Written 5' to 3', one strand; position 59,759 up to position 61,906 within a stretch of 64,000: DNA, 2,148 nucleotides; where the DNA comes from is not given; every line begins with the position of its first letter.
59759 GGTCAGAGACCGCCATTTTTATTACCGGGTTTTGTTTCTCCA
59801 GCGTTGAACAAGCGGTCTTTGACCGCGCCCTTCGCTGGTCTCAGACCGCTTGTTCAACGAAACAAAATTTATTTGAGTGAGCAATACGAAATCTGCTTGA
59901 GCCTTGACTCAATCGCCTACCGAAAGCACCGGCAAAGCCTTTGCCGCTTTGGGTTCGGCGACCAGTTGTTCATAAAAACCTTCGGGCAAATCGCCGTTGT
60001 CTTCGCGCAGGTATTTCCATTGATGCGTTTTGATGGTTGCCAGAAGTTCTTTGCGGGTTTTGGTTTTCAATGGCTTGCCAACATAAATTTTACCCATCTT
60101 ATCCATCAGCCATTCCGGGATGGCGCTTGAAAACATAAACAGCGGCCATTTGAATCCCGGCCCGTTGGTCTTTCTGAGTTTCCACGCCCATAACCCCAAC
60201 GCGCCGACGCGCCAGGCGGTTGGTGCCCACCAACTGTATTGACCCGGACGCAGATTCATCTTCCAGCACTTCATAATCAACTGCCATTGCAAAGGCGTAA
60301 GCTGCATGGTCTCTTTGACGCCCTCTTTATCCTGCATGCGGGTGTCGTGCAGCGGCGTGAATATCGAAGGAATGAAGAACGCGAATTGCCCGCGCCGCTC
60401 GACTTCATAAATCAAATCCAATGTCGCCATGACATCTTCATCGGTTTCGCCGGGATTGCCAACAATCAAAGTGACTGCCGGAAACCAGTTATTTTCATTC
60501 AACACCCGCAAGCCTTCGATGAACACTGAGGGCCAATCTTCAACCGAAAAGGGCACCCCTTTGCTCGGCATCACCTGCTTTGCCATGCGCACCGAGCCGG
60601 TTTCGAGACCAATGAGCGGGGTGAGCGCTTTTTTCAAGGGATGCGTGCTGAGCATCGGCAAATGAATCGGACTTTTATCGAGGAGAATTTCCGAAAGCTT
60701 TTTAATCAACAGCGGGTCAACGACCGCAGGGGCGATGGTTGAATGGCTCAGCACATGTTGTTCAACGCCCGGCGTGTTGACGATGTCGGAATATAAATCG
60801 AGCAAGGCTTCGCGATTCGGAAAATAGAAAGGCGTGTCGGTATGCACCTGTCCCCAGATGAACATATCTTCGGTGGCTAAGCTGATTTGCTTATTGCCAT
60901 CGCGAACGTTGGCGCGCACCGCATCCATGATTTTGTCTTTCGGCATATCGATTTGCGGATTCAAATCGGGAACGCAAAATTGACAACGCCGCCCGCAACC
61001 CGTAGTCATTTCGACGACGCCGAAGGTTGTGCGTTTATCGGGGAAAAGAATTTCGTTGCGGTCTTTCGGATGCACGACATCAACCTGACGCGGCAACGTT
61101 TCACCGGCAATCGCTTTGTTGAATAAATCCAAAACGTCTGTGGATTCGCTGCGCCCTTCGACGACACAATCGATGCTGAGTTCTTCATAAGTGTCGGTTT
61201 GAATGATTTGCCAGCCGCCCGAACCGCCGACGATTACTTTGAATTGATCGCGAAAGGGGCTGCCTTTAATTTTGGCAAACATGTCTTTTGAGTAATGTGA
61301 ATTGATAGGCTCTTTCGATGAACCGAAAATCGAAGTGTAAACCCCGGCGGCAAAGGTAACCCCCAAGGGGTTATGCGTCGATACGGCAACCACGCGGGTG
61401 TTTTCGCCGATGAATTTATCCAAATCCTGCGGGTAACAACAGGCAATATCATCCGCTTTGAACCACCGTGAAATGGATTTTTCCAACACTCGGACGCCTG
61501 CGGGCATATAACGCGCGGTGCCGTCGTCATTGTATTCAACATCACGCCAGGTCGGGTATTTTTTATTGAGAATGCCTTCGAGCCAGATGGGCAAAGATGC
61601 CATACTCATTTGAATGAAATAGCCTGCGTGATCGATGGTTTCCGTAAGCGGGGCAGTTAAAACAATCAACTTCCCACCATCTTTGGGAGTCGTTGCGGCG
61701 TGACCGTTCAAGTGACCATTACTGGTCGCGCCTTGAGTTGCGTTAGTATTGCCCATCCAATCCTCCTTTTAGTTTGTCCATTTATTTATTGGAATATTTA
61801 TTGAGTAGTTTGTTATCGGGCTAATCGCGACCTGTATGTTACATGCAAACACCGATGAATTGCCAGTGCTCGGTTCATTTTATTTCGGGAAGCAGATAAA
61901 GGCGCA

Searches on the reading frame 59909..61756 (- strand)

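Call 38: search_protein_families(library=pfam, proteins=[window:59909-61756:-], max_evalue=0.0001)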
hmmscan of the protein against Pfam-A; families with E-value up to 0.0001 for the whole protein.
window:59909-61756:- (615 aa): 1 family
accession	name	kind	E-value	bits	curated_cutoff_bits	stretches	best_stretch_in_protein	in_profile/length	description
PF04055.27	Radical_SAM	-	3.3e-09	37.6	29.5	1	248-449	1-166/166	Radical SAM superfamily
